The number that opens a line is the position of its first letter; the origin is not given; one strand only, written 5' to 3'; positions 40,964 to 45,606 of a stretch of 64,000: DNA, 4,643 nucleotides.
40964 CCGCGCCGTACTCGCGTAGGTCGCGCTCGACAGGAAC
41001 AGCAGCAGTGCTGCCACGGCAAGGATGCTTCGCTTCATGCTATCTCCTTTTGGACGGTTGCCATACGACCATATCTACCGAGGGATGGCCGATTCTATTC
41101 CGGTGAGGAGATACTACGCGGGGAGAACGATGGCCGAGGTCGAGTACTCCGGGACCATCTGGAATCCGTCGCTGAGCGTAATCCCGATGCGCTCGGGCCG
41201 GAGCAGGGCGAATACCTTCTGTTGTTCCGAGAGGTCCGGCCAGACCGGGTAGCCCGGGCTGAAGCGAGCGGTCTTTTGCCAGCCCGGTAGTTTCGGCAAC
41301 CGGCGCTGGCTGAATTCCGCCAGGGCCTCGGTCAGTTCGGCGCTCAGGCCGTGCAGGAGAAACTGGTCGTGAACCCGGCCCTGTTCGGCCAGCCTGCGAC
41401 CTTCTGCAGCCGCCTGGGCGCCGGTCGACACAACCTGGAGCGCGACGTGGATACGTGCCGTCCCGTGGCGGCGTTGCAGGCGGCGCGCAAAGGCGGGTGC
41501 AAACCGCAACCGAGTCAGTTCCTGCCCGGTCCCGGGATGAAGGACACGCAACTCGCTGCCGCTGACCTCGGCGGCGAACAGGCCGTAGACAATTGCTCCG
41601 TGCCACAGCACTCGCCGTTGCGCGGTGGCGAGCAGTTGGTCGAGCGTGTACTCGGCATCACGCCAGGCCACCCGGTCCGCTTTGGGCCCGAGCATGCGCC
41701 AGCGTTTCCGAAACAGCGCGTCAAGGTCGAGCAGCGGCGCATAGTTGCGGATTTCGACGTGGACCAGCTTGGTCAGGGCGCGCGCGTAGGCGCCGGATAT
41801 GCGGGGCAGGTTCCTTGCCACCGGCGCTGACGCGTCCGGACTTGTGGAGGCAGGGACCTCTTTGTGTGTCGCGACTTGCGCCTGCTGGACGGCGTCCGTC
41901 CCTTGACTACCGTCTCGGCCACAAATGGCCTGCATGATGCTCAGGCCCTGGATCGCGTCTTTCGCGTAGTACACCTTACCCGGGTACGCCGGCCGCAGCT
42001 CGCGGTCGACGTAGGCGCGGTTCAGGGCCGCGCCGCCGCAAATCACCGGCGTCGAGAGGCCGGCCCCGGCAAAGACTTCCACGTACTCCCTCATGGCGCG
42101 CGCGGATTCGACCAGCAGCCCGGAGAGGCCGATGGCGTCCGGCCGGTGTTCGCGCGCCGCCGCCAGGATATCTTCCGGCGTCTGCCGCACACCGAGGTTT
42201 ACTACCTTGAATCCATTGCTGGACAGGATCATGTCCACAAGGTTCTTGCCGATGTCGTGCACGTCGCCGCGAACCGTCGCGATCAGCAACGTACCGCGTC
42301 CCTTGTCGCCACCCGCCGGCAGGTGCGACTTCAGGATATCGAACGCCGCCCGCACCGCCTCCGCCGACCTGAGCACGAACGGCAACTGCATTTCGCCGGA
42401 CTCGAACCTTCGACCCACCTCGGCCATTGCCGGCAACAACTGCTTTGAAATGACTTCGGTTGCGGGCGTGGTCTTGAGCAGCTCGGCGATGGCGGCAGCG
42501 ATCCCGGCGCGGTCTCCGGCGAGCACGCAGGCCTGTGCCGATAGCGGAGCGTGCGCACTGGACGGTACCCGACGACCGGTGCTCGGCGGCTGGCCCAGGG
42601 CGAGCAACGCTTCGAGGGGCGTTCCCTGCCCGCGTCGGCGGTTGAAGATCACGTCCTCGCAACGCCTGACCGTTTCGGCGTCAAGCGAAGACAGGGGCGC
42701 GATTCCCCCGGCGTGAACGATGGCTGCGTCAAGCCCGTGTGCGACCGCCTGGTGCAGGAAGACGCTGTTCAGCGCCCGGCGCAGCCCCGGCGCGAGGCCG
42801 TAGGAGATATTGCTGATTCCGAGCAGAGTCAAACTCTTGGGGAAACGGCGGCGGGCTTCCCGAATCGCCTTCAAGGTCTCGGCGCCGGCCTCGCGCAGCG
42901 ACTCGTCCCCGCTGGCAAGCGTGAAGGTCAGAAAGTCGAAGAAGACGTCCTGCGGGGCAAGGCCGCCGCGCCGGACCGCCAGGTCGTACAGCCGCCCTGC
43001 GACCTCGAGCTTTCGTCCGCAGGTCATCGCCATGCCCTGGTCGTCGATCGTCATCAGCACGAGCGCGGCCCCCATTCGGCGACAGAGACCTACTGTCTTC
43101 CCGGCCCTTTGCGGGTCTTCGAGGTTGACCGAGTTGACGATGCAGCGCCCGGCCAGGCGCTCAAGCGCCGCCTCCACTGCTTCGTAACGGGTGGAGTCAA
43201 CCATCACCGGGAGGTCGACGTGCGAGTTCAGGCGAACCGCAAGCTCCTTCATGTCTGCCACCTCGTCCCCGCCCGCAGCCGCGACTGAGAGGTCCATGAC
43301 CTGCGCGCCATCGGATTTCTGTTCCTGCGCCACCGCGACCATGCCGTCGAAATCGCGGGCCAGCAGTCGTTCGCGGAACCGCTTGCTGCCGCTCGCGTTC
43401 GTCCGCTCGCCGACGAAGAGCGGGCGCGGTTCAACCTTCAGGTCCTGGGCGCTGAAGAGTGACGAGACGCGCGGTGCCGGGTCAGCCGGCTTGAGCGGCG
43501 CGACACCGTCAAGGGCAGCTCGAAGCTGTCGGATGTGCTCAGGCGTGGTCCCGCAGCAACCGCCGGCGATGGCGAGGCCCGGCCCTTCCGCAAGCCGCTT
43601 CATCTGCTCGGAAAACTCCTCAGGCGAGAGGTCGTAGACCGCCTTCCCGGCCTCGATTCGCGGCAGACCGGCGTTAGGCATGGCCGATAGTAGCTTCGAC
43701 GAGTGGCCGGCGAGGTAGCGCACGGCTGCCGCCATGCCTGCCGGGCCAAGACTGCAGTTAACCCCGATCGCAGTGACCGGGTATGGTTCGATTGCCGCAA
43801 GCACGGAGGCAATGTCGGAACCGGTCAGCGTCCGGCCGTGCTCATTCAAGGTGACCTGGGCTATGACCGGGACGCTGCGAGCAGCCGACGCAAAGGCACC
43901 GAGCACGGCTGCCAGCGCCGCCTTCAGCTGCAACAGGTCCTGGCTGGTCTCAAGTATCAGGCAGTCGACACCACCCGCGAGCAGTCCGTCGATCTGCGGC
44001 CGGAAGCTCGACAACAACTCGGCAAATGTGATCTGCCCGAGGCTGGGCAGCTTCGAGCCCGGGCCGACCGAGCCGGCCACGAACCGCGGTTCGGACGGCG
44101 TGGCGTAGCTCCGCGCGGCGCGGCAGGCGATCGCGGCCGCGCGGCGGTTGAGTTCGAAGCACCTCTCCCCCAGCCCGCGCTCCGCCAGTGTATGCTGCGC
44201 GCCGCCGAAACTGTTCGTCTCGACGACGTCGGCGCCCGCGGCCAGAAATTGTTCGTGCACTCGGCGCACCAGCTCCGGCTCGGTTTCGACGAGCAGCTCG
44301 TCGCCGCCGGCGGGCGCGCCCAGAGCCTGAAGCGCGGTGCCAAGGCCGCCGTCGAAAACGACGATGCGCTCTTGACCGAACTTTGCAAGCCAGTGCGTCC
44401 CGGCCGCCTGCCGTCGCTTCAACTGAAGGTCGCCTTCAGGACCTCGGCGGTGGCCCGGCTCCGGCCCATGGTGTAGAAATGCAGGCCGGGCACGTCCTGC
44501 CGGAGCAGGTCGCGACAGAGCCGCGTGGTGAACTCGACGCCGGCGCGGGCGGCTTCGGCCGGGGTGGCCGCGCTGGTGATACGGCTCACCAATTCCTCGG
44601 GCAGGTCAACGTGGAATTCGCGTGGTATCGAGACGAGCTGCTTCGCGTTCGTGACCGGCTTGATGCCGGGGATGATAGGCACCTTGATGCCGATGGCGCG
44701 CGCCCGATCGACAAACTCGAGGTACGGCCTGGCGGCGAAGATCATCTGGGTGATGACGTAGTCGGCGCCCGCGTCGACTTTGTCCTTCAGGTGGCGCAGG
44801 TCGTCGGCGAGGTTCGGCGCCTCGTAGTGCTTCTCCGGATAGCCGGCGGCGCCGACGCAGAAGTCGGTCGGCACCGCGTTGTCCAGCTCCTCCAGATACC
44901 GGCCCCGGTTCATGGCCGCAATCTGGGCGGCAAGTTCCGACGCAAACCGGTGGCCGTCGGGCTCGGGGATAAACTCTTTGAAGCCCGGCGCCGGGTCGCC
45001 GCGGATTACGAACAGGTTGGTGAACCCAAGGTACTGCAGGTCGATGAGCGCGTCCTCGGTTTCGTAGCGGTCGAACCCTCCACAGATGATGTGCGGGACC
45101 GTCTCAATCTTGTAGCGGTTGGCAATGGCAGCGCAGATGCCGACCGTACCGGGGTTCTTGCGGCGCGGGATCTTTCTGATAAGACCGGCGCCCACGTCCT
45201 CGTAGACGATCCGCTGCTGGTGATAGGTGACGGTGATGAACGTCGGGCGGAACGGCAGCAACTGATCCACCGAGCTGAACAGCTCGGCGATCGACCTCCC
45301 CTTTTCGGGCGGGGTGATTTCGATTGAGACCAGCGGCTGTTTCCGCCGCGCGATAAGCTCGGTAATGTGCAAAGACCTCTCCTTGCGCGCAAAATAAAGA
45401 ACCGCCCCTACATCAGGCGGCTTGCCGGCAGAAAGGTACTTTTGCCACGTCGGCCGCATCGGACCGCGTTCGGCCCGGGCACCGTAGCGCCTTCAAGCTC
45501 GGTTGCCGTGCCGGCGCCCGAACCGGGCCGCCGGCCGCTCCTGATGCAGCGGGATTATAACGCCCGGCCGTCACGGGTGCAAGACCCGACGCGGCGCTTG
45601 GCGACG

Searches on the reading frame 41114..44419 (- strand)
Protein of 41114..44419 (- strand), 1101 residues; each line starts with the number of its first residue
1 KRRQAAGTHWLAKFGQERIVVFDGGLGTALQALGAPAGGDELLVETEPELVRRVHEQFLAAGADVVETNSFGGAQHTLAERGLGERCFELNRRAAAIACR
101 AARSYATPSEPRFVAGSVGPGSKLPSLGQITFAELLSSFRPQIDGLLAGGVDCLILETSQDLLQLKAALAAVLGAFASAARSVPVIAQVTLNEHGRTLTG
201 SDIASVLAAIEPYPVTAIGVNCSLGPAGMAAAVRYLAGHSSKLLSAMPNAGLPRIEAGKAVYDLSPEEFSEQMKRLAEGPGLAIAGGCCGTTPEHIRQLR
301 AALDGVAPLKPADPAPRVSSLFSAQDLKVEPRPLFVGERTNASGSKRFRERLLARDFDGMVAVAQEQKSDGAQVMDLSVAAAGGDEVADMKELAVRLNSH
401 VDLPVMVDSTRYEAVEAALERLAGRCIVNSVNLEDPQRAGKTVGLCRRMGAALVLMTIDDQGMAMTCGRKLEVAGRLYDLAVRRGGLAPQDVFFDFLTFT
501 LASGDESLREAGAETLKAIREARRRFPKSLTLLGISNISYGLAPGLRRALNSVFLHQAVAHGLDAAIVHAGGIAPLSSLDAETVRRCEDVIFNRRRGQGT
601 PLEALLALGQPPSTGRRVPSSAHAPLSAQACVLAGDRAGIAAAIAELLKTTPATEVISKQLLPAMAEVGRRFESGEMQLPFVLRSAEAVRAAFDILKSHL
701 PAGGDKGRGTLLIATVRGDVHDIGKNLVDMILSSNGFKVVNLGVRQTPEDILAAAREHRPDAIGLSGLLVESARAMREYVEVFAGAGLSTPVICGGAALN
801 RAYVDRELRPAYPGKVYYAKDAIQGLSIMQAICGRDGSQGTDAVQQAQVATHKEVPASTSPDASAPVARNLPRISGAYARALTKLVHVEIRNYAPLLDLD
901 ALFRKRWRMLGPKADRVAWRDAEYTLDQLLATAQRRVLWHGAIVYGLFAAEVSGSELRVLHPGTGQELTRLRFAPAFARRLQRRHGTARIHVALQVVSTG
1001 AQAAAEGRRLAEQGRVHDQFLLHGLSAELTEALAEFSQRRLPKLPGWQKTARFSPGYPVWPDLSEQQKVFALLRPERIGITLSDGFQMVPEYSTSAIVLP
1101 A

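Call 19: search_protein_families(library=pfam, proteins=[window:41114-44419:-], max_evalue=0.001)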
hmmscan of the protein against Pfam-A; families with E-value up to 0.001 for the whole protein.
window:41114-44419:- (1101 aa): 5 families
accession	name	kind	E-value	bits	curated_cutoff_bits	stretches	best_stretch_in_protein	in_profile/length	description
PF02574.22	S-methyl_trans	-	1.8e-77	261.4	22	1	20-303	1-283/283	Homocysteine S-methyltransferase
PF00809.28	Pterin_bind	-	5e-37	128.3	25.5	1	337-569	1-244/244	Pterin binding enzyme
PF02310.24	B12-binding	-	7.7e-21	74.6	32.1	1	710-799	2-91/121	B12 binding domain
PF02607.22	B12-binding_2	-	1.7e-17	63.8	23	1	631-697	8-74/74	B12 binding domain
PF02965.22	Met_synt_B12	-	4e-10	40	25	1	1049-1098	196-246/273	Vitamin B12 dependent methionine synthase, activation domain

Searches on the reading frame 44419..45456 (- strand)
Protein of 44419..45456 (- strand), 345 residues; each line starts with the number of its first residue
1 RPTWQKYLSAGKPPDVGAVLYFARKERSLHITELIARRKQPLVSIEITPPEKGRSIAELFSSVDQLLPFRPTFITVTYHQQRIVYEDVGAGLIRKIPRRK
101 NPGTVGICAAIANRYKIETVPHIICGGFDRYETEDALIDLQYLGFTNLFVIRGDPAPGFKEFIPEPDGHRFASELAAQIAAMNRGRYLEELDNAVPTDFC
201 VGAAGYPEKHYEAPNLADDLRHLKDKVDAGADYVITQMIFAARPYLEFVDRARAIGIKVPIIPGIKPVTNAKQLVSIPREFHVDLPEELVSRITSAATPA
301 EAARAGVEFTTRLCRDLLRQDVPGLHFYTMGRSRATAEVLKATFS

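Call 19: search_protein_families(library=pfam, proteins=[window:44419-45456:-], max_evalue=0.001)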
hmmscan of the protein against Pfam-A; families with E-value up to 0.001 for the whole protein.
window:44419-45456:- (345 aa): 1 family
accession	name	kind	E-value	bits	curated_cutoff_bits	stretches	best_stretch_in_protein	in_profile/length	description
PF02219.23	MTHFR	-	1.9e-61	208.3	24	1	35-342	5-285/287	Methylenetetrahydrofolate reductase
